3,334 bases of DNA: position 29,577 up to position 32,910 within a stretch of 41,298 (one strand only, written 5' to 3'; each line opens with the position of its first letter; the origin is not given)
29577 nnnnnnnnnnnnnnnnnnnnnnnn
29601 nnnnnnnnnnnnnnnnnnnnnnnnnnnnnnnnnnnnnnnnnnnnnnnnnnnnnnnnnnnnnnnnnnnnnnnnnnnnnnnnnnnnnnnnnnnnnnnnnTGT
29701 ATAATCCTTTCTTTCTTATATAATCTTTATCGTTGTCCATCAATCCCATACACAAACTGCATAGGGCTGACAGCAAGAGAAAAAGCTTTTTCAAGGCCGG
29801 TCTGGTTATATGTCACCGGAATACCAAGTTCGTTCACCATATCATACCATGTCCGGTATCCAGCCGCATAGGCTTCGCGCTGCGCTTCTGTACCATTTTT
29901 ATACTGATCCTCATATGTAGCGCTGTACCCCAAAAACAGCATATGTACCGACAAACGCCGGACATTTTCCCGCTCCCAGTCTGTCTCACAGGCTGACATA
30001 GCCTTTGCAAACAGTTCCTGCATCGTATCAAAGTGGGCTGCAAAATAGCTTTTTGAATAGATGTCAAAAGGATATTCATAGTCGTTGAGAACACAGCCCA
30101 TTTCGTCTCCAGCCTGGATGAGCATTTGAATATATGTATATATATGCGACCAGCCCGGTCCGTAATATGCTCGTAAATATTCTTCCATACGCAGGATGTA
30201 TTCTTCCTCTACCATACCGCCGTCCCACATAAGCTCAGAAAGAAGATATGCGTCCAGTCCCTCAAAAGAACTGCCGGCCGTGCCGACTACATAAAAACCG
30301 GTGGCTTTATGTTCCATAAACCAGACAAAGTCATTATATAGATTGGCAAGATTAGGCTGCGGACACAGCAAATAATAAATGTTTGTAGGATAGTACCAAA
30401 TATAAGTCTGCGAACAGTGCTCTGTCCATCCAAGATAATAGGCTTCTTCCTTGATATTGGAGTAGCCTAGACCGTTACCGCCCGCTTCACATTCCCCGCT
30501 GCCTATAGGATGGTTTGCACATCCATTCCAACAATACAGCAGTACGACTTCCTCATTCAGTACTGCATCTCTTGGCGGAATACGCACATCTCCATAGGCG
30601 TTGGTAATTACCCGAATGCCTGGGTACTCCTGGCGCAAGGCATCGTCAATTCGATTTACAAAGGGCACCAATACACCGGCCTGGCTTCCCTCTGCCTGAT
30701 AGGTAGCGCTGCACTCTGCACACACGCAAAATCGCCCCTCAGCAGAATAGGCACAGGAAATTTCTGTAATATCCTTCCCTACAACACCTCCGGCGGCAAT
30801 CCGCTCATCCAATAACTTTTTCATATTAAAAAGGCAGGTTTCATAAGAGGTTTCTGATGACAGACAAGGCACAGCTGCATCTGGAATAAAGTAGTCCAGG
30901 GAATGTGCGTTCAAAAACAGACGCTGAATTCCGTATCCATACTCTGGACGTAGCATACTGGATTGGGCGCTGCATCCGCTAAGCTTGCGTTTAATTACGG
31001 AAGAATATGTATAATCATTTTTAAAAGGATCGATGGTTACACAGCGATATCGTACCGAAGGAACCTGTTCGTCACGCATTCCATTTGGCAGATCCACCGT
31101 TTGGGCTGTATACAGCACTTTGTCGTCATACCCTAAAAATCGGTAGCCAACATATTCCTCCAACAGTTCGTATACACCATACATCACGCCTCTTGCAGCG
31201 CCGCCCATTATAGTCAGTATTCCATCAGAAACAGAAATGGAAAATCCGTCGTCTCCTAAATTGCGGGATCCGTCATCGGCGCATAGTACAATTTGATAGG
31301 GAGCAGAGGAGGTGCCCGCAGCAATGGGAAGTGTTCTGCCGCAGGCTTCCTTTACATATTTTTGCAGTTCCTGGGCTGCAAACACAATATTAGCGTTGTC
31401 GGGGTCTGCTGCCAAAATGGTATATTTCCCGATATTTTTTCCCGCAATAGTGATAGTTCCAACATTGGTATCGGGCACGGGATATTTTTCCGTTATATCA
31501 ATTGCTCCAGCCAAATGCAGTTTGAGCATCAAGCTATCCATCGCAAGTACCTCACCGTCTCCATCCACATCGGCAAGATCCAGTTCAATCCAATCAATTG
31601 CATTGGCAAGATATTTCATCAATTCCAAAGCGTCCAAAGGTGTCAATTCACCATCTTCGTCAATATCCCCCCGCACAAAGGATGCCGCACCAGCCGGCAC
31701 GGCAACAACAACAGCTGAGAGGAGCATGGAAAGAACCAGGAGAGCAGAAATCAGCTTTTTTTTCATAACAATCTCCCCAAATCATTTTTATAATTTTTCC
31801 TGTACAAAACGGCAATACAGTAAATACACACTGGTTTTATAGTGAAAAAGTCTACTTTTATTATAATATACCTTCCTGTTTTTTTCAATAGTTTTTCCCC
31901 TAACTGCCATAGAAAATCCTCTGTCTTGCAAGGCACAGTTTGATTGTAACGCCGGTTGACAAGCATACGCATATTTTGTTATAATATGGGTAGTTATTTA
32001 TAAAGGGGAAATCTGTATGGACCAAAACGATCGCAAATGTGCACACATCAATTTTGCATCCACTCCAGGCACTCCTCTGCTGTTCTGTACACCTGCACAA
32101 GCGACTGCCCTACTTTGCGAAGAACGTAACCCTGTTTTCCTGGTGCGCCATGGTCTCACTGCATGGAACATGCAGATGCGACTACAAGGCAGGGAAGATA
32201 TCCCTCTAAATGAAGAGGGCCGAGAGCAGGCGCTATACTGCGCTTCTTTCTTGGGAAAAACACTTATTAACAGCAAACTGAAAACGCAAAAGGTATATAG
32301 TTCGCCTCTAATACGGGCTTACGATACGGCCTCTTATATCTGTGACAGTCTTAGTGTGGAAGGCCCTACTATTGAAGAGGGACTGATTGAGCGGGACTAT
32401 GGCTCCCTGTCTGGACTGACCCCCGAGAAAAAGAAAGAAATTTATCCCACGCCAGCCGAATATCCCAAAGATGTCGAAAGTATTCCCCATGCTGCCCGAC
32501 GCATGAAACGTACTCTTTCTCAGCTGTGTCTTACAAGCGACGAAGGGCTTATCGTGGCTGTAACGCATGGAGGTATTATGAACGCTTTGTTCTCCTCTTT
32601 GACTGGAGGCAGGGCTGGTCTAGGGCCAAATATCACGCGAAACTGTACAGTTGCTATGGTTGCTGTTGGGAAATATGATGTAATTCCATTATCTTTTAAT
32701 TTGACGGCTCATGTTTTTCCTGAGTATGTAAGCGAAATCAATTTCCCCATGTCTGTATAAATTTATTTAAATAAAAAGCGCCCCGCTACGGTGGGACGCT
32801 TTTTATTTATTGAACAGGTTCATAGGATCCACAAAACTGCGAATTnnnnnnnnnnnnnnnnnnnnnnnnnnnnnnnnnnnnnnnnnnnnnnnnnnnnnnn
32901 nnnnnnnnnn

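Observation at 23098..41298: Cohesin-dockerin surface-display set whose cargo is not cellulolytic (phosphatase, DUF4838, multi-LamG)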

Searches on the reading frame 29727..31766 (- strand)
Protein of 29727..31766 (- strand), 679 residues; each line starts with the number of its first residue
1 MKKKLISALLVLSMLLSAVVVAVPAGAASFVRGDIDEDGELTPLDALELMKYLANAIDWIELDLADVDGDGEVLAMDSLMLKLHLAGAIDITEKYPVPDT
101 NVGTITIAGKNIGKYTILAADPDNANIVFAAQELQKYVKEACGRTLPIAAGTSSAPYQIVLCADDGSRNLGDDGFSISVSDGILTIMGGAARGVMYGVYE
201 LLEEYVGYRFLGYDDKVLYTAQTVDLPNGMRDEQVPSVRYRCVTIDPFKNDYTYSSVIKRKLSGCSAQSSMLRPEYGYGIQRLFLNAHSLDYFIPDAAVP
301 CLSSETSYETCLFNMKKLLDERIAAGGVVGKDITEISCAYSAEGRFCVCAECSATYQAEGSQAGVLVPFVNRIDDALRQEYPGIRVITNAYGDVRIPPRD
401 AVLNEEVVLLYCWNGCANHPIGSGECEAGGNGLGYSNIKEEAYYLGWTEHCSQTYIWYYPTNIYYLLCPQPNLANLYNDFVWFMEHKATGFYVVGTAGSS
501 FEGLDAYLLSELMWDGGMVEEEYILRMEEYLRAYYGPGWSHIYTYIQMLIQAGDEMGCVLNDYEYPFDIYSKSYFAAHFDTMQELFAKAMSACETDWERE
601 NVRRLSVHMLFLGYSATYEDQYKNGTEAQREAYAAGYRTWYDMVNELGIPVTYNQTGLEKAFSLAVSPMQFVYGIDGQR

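Call 5: search_protein_families(library=pfam, proteins=[window:29727-31766:-], max_evalue=1)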
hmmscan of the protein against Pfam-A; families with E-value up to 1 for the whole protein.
window:29727-31766:- (679 aa): 5 families
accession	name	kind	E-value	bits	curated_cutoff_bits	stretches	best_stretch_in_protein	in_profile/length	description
PF16126.11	DUF4838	-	6.6e-31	108.1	26.6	1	220-545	11-323/325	Domain of unknown function (DUF4838)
PF00404.24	Dockerin_1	-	7.2e-10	39.4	22.9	1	33-85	2-56/57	Dockerin type I domain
PF03648.19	Glyco_hydro_67N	-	7.9e-07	29.8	24.3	1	124-201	30-120/120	Glycosyl hydrolase family 67 N-terminus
PF02838.20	Glyco_hydro_20b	-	0.00023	22.3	26.1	1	129-199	35-102/124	Glycosyl hydrolase family 20, domain 2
PF22333.2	Ago_PAZ_arc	-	0.035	14.9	27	0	201-237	13-50/96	Argonaute, PAZ domain, archaea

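Call 29: search_protein_families(library=ncbifam, proteins=[window:29727-31766:-], max_evalue=0.01)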
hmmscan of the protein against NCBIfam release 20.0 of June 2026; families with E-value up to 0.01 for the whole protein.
window:29727-31766:- (679 aa): 1 family
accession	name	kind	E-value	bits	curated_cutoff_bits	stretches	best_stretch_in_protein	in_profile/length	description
NF049990.1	CellobisidaseCelK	equivalog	9.9e-05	20.7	1700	1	26-90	823-887/889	cellulose 1,4-beta-cellobiosidase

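Call 46: search_solved_structures(query=window:29730-31766:-, max_evalue=0.01)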
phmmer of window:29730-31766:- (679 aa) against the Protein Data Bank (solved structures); distinct sequences matched with E-value up to 0.01: 5.
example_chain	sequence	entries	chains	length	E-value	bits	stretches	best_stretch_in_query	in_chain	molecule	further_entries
8x39_A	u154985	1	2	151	0.00012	24.2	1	32-88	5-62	Serine protease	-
8x3a_A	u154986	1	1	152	0.00012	24.1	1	32-88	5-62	Serine protease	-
1daq_A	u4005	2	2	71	0.0011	21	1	31-91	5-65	ENDOGLUCANASE SS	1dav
2mte_A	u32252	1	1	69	0.0011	20.9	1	31-91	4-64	Cellulose 1,4-beta-cellobiosidase (reducing end) CelS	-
3ul4_B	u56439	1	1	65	0.0038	19.2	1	31-90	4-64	Cellulosome enzyme, dockerin type I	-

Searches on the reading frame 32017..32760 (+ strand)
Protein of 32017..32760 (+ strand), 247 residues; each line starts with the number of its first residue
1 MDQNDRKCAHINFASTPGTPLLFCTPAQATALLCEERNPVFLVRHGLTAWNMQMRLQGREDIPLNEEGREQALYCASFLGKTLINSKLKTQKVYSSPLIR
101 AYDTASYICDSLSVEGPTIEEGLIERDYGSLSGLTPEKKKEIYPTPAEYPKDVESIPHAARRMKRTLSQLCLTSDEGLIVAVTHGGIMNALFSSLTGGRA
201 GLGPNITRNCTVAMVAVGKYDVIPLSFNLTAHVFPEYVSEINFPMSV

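Call 7: search_protein_families(library=pfam, proteins=[window:32017-32760:+], max_evalue=0.001)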
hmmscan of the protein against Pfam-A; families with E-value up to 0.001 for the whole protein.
window:32017-32760:+ (247 aa): 1 family
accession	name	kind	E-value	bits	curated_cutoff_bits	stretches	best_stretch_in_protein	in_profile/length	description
PF00300.27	His_Phos_1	-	4e-35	121.7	21.7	1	40-216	1-180/194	Histidine phosphatase superfamily (branch 1)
